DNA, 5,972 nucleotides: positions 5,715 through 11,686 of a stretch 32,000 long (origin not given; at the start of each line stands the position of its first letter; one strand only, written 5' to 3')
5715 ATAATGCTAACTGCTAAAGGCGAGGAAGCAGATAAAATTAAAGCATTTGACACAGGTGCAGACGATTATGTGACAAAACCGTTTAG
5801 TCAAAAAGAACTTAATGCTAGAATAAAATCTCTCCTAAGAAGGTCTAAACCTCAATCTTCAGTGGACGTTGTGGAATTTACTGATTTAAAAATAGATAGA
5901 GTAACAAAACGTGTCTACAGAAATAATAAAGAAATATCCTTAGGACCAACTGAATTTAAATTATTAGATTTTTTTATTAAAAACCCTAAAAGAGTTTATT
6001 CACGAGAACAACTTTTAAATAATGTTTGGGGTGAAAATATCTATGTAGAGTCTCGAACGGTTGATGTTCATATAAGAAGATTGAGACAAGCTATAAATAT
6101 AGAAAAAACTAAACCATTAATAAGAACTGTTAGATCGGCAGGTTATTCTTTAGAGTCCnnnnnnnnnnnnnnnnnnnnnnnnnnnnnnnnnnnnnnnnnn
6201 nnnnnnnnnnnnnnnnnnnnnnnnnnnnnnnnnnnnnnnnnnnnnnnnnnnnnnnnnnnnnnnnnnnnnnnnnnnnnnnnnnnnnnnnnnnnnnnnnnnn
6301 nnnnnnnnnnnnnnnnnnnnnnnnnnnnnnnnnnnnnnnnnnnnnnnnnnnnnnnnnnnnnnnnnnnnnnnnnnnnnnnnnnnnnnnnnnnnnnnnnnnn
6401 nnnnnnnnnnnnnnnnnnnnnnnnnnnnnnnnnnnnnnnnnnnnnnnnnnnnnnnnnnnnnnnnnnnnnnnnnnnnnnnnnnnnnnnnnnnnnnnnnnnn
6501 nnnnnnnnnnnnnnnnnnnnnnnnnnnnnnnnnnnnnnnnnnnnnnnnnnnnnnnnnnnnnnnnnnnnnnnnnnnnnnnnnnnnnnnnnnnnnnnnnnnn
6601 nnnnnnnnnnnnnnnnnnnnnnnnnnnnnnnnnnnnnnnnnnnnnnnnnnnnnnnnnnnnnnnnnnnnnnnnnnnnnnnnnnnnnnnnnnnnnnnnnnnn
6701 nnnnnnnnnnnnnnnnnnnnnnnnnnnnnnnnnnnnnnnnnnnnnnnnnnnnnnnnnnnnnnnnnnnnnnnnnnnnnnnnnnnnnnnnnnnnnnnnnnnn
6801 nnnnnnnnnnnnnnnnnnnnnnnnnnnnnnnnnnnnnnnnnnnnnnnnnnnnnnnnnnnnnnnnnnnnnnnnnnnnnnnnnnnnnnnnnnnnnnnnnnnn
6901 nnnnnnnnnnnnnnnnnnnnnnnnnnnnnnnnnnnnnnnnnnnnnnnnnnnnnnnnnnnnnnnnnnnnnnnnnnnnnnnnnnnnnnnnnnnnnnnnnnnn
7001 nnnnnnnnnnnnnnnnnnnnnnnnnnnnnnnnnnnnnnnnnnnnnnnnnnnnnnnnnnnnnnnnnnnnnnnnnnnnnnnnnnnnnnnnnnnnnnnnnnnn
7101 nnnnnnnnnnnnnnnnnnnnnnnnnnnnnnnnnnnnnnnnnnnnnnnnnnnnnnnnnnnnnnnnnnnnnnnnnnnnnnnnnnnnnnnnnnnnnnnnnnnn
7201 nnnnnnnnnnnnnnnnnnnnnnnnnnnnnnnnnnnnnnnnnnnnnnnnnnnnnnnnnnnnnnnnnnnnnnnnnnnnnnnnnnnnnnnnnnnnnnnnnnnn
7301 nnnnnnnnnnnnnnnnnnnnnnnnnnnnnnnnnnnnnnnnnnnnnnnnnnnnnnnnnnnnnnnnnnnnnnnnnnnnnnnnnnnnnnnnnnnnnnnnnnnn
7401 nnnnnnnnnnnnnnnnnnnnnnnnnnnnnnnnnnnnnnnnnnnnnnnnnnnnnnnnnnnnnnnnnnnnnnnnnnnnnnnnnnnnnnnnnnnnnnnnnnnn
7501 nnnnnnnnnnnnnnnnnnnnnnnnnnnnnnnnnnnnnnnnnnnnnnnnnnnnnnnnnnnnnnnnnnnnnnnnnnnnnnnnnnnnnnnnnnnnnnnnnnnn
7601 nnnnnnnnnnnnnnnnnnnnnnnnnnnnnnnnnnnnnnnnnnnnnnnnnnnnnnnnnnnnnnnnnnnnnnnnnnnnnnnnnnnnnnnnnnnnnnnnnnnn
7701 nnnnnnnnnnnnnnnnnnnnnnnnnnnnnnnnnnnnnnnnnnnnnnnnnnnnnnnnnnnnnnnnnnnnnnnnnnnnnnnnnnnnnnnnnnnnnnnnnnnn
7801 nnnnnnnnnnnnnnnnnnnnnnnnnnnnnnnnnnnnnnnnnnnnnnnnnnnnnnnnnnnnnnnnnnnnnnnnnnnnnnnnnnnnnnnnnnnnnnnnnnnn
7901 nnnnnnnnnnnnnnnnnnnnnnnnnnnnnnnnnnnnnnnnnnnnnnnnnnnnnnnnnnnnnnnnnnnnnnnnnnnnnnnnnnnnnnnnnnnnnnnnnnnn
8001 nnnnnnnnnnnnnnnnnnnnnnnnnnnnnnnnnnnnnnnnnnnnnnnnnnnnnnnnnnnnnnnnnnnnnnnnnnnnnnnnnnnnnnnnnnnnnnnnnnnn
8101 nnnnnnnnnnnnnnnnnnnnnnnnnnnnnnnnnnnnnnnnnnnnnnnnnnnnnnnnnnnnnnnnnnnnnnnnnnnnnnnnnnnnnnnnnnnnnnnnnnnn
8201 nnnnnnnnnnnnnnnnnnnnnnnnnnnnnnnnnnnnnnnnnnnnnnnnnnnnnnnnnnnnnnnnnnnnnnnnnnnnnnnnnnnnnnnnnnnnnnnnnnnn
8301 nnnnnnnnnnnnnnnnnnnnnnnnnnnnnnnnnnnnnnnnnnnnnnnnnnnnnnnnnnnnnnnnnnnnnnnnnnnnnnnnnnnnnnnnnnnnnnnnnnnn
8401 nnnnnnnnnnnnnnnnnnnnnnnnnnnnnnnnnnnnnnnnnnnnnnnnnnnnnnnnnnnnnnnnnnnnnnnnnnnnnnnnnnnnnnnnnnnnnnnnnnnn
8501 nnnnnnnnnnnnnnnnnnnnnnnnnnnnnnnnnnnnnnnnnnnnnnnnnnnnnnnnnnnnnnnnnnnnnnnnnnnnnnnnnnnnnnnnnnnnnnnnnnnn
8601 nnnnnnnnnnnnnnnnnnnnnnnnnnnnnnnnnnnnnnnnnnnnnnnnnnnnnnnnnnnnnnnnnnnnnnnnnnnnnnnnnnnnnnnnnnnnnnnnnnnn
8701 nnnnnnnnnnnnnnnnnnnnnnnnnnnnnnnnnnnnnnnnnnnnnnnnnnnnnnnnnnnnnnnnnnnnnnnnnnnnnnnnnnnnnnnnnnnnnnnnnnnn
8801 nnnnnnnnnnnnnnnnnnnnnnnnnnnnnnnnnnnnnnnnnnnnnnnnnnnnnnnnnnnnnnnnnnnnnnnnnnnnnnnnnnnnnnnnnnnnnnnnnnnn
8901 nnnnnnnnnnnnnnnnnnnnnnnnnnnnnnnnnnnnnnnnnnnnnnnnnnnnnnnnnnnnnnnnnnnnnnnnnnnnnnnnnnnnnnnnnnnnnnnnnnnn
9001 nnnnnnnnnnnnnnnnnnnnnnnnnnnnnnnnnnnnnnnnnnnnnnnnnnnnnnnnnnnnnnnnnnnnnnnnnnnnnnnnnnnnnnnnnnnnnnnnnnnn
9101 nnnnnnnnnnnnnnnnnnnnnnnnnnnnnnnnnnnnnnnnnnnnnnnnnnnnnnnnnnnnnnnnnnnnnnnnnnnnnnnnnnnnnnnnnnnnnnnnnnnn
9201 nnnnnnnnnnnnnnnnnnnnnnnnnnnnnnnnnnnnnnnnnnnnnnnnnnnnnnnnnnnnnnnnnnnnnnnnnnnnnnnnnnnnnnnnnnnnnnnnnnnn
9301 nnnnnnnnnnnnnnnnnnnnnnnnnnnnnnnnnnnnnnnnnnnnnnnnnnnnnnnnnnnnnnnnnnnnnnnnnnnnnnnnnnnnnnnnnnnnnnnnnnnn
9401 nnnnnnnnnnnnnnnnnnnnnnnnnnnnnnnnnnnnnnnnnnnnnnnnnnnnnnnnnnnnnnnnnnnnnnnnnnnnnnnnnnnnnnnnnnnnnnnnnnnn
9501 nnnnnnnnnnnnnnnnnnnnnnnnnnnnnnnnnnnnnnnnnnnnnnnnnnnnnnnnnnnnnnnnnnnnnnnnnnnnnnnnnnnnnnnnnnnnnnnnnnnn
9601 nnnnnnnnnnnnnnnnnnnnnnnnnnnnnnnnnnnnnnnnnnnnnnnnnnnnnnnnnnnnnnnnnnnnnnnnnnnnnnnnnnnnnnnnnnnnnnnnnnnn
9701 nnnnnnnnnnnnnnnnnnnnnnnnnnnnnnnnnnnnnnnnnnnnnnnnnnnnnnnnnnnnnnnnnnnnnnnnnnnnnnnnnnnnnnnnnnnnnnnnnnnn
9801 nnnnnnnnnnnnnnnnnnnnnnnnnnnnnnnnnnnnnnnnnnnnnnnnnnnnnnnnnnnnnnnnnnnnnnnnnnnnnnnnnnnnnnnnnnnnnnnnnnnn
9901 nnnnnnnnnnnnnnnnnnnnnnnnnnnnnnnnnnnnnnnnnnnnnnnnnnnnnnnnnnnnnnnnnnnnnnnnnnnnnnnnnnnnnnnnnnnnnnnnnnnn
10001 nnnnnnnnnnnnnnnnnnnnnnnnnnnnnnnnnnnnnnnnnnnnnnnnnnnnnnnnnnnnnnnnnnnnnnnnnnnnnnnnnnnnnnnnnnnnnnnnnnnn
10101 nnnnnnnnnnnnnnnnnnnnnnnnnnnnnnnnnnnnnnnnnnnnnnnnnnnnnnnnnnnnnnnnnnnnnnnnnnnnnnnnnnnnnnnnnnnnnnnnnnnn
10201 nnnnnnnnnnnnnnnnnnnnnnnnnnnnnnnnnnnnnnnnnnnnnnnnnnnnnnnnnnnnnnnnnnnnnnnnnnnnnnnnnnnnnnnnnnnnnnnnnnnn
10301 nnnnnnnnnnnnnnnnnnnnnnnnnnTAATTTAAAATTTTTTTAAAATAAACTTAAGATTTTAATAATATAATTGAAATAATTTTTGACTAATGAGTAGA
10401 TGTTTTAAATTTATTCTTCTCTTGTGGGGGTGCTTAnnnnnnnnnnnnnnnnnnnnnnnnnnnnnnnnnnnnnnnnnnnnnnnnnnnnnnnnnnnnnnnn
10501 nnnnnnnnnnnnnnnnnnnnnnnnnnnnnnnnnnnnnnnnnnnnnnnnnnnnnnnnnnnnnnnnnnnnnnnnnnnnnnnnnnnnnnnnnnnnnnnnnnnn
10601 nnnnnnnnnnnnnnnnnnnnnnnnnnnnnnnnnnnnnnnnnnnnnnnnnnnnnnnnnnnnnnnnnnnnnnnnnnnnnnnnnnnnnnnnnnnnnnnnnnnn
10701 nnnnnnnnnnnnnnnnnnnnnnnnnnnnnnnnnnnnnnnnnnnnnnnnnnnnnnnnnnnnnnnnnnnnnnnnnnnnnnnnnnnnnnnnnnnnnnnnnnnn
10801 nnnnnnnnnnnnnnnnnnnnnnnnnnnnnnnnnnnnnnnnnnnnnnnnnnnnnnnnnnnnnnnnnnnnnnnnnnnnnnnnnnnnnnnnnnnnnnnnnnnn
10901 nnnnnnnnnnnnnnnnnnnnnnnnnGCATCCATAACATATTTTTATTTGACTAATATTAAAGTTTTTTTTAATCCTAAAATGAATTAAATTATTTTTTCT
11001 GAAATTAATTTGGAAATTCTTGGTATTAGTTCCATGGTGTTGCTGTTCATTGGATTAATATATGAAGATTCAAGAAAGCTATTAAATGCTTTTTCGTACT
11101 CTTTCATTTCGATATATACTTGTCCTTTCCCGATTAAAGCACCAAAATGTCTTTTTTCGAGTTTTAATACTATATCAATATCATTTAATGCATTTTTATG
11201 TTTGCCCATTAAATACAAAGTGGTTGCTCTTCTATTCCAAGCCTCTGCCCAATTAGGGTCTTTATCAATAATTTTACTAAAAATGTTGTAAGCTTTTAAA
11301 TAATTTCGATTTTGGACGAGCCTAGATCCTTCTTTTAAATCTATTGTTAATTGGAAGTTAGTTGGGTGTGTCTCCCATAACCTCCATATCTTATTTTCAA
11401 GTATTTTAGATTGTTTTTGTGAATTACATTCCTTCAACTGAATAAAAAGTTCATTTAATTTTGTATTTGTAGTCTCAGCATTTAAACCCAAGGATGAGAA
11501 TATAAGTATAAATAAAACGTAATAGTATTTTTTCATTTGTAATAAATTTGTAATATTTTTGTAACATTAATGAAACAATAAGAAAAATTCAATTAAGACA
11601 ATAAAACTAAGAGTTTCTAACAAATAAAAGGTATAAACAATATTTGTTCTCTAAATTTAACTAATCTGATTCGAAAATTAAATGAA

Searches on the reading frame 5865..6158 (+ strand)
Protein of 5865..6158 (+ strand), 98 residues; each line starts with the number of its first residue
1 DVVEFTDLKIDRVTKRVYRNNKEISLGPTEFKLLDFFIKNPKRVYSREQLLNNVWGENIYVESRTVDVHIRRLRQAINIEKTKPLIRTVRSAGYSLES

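Call 48: search_solved_structures(query=window:5865-6158:+, show_alignments=3, max_evalue=1e-10)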
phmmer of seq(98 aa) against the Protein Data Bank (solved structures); distinct sequences matched with E-value up to 1e-10: 40.
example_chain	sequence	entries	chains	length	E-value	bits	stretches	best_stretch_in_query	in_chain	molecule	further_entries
3t72_A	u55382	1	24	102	4.1e-30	107.2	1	1-96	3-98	Phosphate regulon transcriptional regulatory protein phoB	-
1qqi_A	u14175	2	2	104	4.4e-30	107.1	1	1-96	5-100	PHOSPHATE REGULON TRANSCRIPTIONAL REGULATORY PROTEIN PHOB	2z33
1gxp_A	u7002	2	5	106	4.8e-30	107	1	1-96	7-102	PHOSPHATE REGULON TRANSCRIPTIONAL REGULATORY PROTEIN | PHOSPHATE REGULON TRANSCRIPTIONAL REGULATORY PROTEIN PHOB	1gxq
6iju_A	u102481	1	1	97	6.1e-16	61.9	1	1-96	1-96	DNA-binding response regulator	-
6kyx_A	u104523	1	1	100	6.8e-16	61.7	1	1-96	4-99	DNA-binding response regulator ArlR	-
6is4_A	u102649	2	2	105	8.2e-16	61.4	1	1-96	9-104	Response regulator ArlR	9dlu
7e1d_B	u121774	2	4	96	1.2e-15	60.9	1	3-96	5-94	DNA-binding response regulator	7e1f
7e92_A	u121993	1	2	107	1.8e-15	60.3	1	3-96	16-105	DNA-binding response regulator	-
2gwr_A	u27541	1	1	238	3.3e-15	59.5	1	3-95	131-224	DNA-binding response regulator mtrA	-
3rjp_A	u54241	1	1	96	3.5e-15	59.4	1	5-96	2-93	CovR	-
7e1b_A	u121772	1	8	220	1.1e-14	57.9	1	3-96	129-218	DNA-binding response regulator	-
2oqr_A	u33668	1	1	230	1.5e-13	54.2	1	9-97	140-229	Sensory transduction protein regX3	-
8hih_O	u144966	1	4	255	1.6e-13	54.1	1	6-95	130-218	Transcriptional regulatory protein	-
8hml_A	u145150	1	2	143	2.2e-13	53.7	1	7-95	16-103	DNA-binding response OmpR family regulator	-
1kgs_A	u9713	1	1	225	4e-13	52.9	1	7-95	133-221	DNA BINDING RESPONSE REGULATOR D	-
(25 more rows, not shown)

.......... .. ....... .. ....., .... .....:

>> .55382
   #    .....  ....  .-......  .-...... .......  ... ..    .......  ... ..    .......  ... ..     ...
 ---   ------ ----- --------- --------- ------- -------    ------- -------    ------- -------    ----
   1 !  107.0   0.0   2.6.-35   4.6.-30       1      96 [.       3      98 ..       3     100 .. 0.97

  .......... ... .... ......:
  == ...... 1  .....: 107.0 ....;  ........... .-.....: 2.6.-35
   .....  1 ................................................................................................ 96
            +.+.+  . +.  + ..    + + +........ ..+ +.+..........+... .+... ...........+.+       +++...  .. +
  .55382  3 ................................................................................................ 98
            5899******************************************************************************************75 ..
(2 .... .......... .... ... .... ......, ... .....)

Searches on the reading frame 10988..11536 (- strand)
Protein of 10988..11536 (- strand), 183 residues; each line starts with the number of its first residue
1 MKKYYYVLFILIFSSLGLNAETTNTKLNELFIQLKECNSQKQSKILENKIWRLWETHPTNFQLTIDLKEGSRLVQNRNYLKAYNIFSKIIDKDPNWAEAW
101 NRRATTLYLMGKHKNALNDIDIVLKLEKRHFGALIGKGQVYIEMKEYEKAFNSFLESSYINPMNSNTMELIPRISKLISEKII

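Call 17: search_protein_families(library=pfam, proteins=[window:10988-11536:-])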
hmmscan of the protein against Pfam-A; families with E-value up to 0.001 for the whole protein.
window:10988-11536:- (183 aa): 8 families
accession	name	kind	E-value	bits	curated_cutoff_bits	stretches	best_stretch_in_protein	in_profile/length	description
PF00515.34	TPR_1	-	5.8e-10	39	27.8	1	97-127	1-31/34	Tetratricopeptide repeat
PF07719.23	TPR_2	-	7e-10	38.7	27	0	97-129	1-33/34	Tetratricopeptide repeat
PF12895.13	ANAPC3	-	1.2e-06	29.2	27.2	1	76-154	2-79/82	Anaphase-promoting complex, cyclosome, subunit 3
PF13431.12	TPR_17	-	5.2e-06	26.8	24.4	0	86-116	2-32/34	Tetratricopeptide repeat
PF13181.12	TPR_8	-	5.9e-06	26.5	25.7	0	133-162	3-32/34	Tetratricopeptide repeat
PF14559.12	TPR_19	-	5.3e-05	23.9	25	0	73-116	1-44/68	Tetratricopeptide repeat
PF13432.12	TPR_16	-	0.00041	21.2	32.7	0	67-117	1-51/65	Tetratricopeptide repeat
PF13424.12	TPR_12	-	0.00067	20.2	30.1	0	97-156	3-70/77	Tetratricopeptide repeat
